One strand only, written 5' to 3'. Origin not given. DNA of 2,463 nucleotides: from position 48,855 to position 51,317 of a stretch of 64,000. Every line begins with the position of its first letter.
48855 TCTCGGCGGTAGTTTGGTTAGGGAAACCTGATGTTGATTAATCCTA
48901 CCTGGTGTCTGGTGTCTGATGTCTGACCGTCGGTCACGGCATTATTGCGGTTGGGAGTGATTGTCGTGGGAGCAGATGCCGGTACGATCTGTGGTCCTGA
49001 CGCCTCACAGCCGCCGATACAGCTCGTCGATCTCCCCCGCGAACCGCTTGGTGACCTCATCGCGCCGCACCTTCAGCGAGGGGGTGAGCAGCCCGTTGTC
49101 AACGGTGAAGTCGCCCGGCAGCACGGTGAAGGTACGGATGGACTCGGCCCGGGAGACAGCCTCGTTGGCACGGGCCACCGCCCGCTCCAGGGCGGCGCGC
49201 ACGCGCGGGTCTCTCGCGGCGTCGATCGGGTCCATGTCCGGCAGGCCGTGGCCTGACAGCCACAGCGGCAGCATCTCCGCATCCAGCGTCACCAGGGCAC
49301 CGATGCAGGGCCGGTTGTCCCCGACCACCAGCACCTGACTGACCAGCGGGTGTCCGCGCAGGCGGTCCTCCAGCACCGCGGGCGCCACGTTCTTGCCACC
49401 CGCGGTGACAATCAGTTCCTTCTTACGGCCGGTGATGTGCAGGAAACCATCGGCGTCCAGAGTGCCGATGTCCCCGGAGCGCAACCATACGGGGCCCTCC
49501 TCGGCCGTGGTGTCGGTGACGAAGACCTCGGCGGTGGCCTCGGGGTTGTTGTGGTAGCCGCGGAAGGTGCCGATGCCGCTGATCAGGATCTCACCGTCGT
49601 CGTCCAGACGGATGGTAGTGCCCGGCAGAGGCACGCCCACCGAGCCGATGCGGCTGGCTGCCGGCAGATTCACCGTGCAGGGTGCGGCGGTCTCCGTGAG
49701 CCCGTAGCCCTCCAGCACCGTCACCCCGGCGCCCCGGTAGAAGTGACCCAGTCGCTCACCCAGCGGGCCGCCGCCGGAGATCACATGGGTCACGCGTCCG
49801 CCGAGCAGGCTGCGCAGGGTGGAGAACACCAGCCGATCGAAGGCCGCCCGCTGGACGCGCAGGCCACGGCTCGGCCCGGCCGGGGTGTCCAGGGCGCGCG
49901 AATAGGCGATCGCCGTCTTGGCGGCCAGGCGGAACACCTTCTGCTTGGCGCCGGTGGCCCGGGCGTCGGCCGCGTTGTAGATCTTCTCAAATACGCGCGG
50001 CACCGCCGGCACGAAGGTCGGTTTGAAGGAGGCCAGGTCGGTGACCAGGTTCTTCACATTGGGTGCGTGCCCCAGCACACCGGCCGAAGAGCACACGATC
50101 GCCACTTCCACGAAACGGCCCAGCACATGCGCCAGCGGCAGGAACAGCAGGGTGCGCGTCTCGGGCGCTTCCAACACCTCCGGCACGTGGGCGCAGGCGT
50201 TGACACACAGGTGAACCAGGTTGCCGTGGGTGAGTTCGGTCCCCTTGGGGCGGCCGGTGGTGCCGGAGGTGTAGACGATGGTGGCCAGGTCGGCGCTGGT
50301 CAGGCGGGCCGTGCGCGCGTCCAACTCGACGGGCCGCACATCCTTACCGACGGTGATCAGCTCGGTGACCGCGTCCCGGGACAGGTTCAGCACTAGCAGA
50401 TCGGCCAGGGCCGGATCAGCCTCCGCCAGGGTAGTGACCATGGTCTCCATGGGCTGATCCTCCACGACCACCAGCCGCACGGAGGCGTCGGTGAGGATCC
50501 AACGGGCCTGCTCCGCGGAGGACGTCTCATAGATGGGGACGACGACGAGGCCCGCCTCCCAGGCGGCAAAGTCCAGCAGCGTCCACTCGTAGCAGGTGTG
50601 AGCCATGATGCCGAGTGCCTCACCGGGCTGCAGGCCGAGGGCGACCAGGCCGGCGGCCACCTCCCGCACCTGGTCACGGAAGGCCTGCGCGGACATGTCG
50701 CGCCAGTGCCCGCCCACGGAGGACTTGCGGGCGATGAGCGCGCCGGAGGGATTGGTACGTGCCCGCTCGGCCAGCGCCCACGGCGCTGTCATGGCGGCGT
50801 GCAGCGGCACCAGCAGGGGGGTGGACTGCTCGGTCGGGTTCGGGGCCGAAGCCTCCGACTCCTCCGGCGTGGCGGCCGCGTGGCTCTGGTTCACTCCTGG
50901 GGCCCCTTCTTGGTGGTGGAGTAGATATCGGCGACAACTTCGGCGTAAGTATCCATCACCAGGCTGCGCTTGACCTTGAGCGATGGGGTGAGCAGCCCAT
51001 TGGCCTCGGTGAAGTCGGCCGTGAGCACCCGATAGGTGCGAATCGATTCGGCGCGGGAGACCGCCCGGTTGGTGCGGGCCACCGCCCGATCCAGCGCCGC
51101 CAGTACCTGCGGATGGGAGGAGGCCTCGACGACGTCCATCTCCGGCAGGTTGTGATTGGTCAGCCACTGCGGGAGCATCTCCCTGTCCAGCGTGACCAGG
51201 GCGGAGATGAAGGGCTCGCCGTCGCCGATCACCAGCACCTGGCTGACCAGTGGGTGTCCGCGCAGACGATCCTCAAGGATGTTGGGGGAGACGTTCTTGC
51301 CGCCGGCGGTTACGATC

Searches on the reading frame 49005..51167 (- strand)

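Call 62: search_protein_families(library=pfam, proteins=[window:49005-51167:-], max_evalue=0.001)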
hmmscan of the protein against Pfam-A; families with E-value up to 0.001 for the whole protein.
window:49005-51167:- (720 aa): 2 families
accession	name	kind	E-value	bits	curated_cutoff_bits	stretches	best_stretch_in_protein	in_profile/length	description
PF00501.34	AMP-binding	-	1e-70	239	29.9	1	147-539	16-384/384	AMP-binding enzyme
PF23562.2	AMP-binding_C_3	-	1.8e-14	54.6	20.8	1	585-719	3-122/124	AMP-binding enzyme C-terminal domain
